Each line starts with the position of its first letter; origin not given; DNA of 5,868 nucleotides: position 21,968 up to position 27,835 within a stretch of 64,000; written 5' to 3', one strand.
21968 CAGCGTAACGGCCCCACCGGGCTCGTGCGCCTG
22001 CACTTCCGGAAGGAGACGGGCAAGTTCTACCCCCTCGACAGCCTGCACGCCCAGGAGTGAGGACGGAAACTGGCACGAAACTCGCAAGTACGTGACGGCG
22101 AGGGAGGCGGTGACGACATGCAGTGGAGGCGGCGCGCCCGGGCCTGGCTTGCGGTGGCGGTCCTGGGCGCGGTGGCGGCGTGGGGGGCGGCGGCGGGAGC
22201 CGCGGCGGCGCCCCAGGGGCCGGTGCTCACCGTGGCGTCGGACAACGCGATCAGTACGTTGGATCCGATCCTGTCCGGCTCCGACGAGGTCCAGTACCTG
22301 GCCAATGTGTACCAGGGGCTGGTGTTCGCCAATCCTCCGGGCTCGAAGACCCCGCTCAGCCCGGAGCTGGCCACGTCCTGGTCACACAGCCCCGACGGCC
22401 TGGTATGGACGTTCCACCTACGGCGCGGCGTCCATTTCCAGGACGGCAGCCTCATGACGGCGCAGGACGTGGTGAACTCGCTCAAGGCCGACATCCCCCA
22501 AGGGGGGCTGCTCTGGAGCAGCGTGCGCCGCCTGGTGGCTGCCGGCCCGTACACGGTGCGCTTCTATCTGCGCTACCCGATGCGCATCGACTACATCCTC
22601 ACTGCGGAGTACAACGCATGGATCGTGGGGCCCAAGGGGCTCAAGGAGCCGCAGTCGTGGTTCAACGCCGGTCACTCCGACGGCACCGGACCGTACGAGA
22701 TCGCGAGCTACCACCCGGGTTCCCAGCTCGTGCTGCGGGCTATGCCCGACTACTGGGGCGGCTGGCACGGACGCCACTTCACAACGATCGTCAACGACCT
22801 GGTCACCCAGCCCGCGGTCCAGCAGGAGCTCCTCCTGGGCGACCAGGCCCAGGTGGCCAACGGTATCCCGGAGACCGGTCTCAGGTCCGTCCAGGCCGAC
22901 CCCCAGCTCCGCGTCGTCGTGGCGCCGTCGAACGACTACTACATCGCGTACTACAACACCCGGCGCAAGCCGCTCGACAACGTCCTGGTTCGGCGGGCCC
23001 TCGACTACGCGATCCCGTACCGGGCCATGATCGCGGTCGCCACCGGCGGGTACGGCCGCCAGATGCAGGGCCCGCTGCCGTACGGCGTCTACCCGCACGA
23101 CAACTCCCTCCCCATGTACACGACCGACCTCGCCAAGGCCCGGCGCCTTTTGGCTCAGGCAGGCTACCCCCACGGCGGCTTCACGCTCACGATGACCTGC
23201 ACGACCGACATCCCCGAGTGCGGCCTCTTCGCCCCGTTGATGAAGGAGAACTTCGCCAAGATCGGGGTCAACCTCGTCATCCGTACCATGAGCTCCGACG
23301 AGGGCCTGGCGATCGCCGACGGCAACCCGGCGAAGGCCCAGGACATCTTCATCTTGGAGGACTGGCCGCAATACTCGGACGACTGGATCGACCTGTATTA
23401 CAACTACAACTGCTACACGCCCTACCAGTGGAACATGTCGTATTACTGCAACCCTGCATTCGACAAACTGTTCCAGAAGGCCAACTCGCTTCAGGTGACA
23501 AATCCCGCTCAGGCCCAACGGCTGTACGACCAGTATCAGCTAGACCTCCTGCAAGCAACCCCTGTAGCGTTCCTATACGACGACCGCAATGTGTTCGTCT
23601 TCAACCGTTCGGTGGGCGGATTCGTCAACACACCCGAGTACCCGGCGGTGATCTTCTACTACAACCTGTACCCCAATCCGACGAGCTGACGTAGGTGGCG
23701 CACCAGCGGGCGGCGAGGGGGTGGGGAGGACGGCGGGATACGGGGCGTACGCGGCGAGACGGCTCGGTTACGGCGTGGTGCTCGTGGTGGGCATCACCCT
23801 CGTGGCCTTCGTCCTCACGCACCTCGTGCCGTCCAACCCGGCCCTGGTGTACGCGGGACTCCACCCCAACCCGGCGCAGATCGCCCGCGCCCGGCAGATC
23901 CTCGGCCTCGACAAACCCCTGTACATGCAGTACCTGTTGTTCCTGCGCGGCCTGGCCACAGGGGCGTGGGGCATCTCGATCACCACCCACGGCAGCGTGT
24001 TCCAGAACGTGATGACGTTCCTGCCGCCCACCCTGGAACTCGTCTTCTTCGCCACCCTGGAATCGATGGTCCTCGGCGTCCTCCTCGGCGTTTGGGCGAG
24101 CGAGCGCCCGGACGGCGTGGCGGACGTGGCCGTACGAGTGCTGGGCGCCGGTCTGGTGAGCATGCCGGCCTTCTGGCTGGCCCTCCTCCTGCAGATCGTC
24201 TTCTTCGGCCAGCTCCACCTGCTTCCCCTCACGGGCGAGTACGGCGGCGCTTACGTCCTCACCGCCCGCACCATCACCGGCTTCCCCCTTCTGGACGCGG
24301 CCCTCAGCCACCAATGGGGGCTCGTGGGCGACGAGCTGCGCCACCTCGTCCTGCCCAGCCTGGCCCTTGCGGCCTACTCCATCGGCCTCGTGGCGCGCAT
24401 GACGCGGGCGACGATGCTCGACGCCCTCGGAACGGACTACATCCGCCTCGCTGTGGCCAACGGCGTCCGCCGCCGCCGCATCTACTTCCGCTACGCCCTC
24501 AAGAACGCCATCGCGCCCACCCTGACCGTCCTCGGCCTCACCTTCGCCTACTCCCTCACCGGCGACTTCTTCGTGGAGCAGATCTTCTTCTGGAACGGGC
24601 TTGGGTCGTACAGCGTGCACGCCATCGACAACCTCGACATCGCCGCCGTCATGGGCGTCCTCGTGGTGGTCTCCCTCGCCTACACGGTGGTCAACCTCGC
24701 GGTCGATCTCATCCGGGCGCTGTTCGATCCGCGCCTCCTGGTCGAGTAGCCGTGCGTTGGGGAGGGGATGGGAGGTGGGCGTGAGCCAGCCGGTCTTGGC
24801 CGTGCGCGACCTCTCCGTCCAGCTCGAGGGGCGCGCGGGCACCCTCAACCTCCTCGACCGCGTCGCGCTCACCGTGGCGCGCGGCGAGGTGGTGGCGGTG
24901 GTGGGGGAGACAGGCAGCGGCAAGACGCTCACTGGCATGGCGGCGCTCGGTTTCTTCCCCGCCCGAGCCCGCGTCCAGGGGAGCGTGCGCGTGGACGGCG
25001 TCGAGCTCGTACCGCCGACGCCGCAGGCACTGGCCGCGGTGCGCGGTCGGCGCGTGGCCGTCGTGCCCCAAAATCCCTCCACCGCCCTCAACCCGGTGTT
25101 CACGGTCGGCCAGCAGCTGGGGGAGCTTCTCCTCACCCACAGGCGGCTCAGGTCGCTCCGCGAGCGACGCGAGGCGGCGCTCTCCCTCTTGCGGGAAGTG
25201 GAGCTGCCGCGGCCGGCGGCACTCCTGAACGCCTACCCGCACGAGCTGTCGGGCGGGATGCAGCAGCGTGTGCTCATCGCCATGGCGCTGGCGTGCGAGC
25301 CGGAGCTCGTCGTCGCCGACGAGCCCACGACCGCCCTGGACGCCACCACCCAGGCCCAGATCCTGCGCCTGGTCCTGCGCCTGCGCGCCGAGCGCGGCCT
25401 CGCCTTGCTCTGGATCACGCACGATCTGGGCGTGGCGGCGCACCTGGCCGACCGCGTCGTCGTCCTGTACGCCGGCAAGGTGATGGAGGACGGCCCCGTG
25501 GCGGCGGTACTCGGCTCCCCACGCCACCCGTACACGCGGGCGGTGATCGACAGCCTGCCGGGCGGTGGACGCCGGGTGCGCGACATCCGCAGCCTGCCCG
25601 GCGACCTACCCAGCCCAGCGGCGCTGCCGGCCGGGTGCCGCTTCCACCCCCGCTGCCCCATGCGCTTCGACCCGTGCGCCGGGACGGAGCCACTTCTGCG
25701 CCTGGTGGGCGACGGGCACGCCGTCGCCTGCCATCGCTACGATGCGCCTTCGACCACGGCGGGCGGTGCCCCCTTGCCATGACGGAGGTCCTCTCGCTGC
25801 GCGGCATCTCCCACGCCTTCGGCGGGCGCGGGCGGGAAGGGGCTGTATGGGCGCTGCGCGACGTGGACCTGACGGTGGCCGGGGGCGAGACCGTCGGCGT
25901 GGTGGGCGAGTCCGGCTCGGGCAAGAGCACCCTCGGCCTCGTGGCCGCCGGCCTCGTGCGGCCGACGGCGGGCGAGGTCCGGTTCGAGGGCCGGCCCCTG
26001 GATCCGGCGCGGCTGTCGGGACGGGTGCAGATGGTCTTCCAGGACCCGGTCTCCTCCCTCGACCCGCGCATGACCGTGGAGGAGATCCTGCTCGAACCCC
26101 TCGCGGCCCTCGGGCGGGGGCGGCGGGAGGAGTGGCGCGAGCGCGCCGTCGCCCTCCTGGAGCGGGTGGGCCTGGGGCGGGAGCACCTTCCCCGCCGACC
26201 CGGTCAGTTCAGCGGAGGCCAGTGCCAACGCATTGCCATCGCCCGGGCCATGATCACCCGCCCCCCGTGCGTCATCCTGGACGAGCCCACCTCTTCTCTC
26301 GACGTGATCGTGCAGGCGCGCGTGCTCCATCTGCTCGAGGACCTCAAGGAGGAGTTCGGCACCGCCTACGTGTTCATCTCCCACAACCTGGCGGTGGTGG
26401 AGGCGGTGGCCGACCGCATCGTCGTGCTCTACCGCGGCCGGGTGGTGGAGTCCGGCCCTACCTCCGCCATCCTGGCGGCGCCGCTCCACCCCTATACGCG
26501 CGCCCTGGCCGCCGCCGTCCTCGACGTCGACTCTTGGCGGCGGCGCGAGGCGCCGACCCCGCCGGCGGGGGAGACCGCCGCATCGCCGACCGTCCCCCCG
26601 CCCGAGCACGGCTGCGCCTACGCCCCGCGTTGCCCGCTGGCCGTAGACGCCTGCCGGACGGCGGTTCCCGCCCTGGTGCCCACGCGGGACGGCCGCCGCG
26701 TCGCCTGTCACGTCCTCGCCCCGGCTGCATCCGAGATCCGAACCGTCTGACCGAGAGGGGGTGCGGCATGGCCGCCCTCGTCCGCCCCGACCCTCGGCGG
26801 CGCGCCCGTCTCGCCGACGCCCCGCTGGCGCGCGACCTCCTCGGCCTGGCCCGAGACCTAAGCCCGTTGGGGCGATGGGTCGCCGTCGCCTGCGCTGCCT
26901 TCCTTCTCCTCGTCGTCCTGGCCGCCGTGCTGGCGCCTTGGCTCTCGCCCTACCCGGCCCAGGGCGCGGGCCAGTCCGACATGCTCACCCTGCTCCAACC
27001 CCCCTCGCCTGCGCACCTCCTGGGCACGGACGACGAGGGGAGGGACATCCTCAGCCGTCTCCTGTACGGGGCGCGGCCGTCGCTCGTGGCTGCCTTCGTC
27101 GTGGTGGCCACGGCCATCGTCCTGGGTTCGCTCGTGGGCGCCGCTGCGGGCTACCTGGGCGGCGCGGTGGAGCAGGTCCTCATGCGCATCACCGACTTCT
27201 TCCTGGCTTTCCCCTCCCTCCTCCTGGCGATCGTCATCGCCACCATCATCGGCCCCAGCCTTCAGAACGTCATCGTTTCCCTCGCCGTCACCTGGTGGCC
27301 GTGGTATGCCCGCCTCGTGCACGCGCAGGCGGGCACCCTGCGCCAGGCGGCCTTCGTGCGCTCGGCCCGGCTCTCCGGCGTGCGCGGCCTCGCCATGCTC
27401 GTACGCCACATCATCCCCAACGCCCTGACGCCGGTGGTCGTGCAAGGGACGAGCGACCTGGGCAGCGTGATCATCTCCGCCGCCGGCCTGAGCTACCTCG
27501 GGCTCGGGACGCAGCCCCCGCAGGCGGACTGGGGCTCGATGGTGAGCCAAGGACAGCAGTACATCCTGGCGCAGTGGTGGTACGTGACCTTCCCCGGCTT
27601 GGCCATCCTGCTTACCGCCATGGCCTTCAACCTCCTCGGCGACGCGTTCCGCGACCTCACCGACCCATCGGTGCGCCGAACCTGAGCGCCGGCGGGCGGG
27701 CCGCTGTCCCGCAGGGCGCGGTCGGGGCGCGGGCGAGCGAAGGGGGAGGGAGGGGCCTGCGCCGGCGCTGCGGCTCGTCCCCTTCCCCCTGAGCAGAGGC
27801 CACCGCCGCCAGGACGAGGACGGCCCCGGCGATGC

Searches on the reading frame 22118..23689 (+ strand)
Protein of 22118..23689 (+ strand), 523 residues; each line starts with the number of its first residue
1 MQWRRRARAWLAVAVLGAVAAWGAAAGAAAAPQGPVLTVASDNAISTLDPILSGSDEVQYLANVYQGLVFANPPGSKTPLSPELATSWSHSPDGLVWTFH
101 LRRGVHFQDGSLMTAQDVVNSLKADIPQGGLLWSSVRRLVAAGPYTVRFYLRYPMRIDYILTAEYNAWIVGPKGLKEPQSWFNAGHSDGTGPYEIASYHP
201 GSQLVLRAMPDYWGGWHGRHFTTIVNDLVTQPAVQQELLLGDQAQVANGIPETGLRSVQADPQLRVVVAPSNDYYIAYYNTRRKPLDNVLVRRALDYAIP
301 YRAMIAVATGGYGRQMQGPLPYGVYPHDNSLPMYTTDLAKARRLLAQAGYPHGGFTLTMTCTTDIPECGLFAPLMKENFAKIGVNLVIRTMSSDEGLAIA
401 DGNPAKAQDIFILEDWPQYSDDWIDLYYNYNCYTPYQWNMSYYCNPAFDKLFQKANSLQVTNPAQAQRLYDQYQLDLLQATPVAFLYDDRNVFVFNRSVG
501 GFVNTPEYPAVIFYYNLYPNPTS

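Call 32: search_protein_families(library=ncbifam, proteins=[window:22118-23689:+], max_evalue=0.00001)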
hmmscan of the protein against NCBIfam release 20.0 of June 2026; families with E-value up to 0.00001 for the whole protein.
window:22118-23689:+ (523 aa): 11 families
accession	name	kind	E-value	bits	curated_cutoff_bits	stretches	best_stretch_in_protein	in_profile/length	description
NF011942.0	PRK15413.1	equivalog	1.5e-42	145.9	594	1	8-507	8-501/512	glutathione ABC transporter substrate-binding protein GsiB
NF045468.1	Opp5A_nikA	equivalog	1.1e-28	99.9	600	1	76-393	53-370/488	nickel ABC transporter substrate-binding protein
NF043070.1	DppA_dipep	equivalog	4.7e-28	98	1005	1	187-486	207-503/535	dipeptide ABC transporter periplasmic-binding protein DppA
NF011689.0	PRK15109.1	equivalog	7.3e-25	87.6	560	1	188-505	213-526/547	ABC transporter substrate-binding protein SapA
NF045467.1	Opp4A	equivalog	2.2e-21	75.7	650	1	189-502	209-541/556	oligopeptide ABC transporter substrate-binding protein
TIGR02294.1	nickel_nikA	equivalog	1.1e-20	73.7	393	1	34-394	5-382/501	nickel ABC transporter substrate-binding protein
TIGR04028.1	SBP_KPN_01854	hypoth_equivalog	7.2e-15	54.5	468.5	1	62-353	28-334/509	TIGR04028 family ABC transporter substrate-binding protein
NF010149.0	PRK13626.1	equivalog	3.3e-13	49.2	476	1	77-394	161-442/552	HTH-type transcriptional regulator SgrR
NF047575.1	opine_bind_CntA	exception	4.5e-13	48.6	800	1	24-216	26-219/535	staphylopine-dependent metal ABC transporter substrate-binding lipoprotein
NF011684.0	PRK15104.1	equivalog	6.4e-12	44.9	947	1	9-123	8-124/543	oligopeptide ABC transporter substrate-binding protein OppA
NF007287.0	PRK09755.1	equivalog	4.4e-10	39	1098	0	17-121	14-117/535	ABC transporter substrate-binding protein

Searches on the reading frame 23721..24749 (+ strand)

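Call 60: search_protein_families(library=pfam, proteins=[window:23721-24749:+], max_evalue=0.00001)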
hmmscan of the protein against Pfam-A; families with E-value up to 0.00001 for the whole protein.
window:23721-24749:+ (342 aa): 2 families
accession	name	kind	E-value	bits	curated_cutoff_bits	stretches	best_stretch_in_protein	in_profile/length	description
PF00528.27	BPD_transp_1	-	2.6e-31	109.2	26.4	1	119-339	1-182/184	Binding-protein-dependent transport system inner membrane component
PF19300.4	BPD_transp_1_N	-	1.2e-12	48.4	23.8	1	12-82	6-76/114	Binding-prot-dependent transport system membrane comp, N-term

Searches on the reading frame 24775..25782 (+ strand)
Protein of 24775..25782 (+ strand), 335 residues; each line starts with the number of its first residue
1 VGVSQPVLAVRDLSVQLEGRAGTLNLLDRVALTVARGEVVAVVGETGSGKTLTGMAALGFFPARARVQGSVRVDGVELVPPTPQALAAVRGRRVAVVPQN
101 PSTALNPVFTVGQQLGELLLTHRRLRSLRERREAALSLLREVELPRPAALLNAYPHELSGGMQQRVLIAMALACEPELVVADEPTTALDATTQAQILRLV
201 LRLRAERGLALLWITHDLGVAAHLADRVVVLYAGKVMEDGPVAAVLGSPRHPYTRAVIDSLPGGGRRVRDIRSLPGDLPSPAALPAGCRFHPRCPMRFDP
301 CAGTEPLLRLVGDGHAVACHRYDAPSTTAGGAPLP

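Call 60: search_protein_families(library=pfam, proteins=[window:24775-25782:+], max_evalue=0.00001)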
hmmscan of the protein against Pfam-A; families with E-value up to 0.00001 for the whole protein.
window:24775-25782:+ (335 aa): 2 families
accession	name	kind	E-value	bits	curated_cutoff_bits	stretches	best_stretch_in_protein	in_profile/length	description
PF00005.33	ABC_tran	-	3.3e-23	83.2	25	1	27-186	1-137/137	ABC transporter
PF08352.17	oligo_HPY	-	1.9e-16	60.6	27.1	1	237-301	1-65/65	Oligopeptide/dipeptide transporter, C-terminal region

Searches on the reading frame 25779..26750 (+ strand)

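Call 60: search_protein_families(library=pfam, proteins=[window:25779-26750:+], max_evalue=0.00001)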
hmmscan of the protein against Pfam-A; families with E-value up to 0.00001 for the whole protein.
window:25779-26750:+ (323 aa): 2 families
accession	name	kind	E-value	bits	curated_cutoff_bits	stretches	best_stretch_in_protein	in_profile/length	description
PF00005.33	ABC_tran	-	6.8e-33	114.6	25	1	26-172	1-137/137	ABC transporter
PF08352.17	oligo_HPY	-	1.1e-15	58.2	27.1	1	223-292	1-65/65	Oligopeptide/dipeptide transporter, C-terminal region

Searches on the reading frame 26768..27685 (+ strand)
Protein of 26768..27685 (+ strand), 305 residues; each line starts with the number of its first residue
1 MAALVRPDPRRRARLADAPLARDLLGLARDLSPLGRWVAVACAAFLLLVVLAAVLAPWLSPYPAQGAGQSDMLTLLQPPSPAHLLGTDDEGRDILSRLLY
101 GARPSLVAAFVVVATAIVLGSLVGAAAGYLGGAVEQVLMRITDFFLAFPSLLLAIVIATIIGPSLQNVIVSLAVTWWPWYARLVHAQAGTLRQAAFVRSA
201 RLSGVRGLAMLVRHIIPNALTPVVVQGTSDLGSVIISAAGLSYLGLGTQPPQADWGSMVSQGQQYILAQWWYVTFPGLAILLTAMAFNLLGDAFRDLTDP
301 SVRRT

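Call 60: search_protein_families(library=pfam, proteins=[window:26768-27685:+], max_evalue=0.00001)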
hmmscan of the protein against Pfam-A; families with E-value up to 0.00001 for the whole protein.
window:26768-27685:+ (305 aa): 2 families
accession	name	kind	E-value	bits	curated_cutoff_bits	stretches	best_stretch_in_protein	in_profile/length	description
PF00528.27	BPD_transp_1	-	9.9e-30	104.1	26.4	1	120-304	1-184/184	Binding-protein-dependent transport system inner membrane component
PF12911.12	OppC_N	-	6.3e-07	29.6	23.9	1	38-79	15-53/53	N-terminal TM domain of oligopeptide transport permease C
